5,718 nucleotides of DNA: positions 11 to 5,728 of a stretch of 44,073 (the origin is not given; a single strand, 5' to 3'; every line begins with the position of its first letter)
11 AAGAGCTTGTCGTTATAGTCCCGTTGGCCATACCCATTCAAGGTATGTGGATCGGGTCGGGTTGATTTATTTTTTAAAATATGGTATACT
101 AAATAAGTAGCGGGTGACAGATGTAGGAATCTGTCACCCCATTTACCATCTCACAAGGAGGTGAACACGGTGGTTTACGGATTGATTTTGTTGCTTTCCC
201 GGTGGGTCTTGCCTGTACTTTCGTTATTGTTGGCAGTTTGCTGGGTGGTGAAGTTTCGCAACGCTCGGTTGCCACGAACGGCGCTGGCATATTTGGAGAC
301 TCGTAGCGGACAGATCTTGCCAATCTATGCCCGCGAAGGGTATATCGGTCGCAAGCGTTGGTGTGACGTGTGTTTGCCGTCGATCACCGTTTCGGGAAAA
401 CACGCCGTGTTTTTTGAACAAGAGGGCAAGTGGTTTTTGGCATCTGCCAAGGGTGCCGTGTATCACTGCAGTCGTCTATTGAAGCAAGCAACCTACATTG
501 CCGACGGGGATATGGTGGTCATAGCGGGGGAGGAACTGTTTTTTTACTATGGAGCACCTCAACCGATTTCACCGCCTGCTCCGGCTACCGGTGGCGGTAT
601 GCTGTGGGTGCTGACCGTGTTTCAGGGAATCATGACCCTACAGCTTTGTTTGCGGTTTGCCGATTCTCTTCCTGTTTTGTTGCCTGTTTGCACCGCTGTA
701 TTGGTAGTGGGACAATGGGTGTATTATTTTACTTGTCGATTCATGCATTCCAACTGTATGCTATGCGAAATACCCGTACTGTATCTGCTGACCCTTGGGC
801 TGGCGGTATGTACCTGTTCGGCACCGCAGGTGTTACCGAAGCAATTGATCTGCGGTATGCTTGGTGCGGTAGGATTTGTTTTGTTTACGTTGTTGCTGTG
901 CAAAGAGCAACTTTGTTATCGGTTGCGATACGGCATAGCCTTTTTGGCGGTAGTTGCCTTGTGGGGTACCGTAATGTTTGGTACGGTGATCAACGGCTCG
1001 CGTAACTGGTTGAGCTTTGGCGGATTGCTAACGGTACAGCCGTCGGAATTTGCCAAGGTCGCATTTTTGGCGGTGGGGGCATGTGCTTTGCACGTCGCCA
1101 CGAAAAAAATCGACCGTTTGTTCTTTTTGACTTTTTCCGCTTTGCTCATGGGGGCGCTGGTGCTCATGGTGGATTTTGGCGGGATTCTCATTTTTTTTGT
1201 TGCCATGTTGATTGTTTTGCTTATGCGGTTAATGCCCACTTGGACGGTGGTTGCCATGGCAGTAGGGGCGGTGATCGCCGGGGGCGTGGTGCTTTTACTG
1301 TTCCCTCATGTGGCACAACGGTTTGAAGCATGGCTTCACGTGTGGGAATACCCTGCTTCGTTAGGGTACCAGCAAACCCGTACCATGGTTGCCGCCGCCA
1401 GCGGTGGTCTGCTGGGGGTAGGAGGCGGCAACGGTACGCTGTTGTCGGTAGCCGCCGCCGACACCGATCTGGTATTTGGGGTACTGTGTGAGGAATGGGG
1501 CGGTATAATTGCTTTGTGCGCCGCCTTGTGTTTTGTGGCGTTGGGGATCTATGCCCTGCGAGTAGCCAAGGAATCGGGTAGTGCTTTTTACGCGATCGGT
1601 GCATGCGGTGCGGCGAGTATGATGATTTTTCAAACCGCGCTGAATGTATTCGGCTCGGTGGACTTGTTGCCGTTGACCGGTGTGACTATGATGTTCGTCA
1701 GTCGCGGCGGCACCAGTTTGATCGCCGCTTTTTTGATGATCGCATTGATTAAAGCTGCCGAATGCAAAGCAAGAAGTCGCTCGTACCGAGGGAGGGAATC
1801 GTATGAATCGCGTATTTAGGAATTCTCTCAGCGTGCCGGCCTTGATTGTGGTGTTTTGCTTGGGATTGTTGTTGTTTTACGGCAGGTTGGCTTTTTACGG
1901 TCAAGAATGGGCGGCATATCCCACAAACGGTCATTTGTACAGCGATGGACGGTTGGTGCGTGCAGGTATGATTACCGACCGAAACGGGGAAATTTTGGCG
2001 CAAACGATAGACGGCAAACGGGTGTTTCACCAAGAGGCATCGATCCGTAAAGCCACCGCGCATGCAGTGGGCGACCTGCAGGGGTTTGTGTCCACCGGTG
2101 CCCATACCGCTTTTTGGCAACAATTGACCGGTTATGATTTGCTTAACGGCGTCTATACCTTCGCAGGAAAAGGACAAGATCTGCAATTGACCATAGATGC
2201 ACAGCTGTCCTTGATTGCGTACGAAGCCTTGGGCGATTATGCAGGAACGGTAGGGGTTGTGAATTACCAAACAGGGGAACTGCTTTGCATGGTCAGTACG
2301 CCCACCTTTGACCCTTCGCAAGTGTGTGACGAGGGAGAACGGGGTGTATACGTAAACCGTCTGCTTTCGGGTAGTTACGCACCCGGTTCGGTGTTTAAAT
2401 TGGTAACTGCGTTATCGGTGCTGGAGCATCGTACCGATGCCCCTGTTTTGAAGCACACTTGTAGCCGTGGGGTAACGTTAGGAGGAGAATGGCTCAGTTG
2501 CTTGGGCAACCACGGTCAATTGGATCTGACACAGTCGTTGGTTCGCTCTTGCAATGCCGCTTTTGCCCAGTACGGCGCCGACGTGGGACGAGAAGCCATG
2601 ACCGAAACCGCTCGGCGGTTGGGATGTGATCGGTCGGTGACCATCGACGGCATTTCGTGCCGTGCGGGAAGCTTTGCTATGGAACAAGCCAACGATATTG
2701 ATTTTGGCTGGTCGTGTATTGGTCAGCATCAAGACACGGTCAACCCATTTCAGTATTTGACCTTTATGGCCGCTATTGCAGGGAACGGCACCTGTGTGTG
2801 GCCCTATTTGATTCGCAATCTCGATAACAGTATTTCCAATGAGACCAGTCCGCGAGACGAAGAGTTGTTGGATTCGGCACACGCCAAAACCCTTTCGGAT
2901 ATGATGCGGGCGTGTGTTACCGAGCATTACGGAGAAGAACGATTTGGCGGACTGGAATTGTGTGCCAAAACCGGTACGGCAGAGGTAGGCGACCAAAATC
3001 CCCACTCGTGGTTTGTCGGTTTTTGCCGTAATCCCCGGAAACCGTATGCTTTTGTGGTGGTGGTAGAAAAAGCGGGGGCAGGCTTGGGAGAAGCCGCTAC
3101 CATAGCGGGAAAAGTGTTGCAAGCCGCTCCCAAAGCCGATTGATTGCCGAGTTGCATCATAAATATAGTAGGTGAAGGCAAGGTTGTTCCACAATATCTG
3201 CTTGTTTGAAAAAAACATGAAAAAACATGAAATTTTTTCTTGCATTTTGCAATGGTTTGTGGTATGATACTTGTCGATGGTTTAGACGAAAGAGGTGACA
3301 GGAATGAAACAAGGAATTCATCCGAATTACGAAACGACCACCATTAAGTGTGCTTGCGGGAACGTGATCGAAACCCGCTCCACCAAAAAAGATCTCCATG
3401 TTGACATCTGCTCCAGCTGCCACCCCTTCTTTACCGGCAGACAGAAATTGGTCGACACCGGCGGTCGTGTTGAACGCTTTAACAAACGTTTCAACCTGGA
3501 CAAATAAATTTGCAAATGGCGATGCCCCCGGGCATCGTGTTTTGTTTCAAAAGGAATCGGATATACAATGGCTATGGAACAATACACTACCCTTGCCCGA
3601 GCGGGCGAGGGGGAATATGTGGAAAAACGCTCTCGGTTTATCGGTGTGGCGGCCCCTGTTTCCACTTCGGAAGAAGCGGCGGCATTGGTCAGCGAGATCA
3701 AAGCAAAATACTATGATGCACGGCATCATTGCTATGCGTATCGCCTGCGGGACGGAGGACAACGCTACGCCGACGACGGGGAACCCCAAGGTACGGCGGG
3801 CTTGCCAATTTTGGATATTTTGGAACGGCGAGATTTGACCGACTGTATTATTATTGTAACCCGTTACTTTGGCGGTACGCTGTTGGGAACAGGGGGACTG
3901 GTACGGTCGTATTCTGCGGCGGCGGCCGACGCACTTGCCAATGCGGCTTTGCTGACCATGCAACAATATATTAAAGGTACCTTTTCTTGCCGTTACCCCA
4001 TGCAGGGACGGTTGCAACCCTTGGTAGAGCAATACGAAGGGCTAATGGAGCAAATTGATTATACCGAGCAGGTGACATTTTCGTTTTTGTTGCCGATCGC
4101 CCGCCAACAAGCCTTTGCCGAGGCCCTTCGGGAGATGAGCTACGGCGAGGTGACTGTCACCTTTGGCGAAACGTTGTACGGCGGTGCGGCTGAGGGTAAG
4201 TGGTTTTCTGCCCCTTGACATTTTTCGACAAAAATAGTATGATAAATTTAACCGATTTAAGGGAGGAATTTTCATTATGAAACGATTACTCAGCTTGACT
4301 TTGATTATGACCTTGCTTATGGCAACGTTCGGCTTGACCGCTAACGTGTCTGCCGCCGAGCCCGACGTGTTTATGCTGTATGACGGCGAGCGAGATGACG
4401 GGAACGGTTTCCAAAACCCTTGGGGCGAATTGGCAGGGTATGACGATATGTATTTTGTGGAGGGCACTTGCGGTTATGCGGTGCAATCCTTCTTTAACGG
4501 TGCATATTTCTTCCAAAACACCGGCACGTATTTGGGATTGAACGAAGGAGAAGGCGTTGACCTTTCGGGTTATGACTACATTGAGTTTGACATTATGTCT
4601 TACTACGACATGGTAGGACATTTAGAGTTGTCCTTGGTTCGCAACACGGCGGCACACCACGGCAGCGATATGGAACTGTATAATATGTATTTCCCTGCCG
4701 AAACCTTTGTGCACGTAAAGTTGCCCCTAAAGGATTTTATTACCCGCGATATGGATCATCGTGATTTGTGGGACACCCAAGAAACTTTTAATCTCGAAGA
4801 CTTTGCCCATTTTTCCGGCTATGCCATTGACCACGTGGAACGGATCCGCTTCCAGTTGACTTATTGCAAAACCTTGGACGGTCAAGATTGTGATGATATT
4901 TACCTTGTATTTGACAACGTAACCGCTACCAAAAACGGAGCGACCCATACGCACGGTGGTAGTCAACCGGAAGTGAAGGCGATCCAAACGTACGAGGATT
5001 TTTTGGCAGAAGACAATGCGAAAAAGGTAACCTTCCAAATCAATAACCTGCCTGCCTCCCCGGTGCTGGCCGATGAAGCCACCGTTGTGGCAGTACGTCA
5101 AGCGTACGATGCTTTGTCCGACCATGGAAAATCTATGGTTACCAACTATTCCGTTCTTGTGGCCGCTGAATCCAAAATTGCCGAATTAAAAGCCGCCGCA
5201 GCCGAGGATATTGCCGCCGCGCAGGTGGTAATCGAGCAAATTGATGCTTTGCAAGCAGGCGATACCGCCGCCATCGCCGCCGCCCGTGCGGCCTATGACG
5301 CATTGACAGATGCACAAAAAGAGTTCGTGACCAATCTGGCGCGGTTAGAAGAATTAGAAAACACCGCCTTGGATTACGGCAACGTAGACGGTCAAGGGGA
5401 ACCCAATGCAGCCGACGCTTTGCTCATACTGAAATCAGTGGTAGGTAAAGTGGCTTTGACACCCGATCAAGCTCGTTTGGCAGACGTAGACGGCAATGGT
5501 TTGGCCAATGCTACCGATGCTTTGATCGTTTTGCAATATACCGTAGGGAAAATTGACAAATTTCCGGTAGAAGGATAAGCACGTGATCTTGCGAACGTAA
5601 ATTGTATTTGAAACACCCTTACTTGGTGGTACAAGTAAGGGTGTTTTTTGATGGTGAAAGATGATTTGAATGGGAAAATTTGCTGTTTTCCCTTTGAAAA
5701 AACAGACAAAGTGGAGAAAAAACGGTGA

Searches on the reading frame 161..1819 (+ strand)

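Call 7: search_protein_families(library=pfam, proteins=[window:161-1819:+], max_evalue=0.01)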
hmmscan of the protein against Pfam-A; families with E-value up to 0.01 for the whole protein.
window:161-1819:+ (552 aa): 2 families
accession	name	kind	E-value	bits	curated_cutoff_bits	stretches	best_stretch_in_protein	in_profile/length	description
PF01098.24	FTSW_RODA_SPOVE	-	7.3e-47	160.5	26.4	1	225-534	38-351/356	Cell cycle protein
PF00498.31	FHA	-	4.7e-06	27.4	20.7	1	62-121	3-66/67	FHA domain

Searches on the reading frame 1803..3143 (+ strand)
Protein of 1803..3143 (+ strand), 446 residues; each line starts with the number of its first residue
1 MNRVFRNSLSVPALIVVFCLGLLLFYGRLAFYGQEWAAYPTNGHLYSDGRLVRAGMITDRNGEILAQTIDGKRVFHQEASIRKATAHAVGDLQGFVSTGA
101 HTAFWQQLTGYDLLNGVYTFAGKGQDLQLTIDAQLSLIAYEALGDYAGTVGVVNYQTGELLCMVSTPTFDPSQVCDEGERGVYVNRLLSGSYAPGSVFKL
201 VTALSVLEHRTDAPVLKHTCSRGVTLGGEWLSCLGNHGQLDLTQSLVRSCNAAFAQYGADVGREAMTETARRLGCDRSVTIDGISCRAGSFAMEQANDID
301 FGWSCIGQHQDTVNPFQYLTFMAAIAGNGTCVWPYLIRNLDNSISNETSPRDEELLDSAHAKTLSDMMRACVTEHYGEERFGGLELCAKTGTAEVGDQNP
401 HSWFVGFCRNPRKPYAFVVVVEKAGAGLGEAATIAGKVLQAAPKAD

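Call 7: search_protein_families(library=pfam, proteins=[window:1803-3143:+], max_evalue=0.01)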
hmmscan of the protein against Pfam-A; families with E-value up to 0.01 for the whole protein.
window:1803-3143:+ (446 aa): 1 family
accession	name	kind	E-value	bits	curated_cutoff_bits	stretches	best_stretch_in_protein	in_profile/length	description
PF00905.27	Transpeptidase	-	7.1e-44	150.6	22.1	1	148-439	1-298/299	Penicillin binding protein transpeptidase domain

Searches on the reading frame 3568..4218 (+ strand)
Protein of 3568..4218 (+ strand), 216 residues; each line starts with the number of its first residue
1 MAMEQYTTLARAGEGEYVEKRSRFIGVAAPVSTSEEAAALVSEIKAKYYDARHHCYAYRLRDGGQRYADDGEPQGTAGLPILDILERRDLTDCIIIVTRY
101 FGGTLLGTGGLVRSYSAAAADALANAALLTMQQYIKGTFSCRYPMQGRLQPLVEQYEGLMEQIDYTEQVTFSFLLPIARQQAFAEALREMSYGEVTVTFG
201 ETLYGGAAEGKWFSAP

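Call 7: search_protein_families(library=pfam, proteins=[window:3568-4218:+], max_evalue=0.01)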
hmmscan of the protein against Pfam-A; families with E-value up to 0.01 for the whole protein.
window:3568-4218:+ (216 aa): 2 families
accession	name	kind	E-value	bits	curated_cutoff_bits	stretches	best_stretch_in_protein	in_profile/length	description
PF01205.25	UPF0029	-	3.8e-38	130.2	27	1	20-123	1-107/107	Uncharacterized protein family UPF0029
PF09186.17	DUF1949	-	8.9e-12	45.2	23.7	1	140-193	2-55/56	Domain of unknown function (DUF1949)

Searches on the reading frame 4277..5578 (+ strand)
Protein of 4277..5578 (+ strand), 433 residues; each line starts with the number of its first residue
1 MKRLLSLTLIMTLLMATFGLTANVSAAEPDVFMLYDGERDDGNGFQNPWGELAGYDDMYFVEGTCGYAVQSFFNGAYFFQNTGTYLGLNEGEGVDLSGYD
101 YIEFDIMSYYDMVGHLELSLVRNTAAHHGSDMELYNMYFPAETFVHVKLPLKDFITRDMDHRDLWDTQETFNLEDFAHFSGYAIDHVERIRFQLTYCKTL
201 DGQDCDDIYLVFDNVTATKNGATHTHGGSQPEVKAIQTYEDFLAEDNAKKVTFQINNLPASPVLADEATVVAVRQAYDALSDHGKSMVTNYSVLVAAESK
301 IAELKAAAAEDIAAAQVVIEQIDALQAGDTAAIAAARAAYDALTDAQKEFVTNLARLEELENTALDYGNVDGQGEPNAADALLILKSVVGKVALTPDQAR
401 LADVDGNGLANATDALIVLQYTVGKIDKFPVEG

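Call 7: search_protein_families(library=pfam, proteins=[window:4277-5578:+], max_evalue=0.01)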
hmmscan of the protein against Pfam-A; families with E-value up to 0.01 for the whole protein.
window:4277-5578:+ (433 aa): 1 family
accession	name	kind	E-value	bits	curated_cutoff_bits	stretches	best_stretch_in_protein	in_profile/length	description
PF00404.24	Dockerin_1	-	5.3e-06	27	22.9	1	368-421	2-55/57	Dockerin type I domain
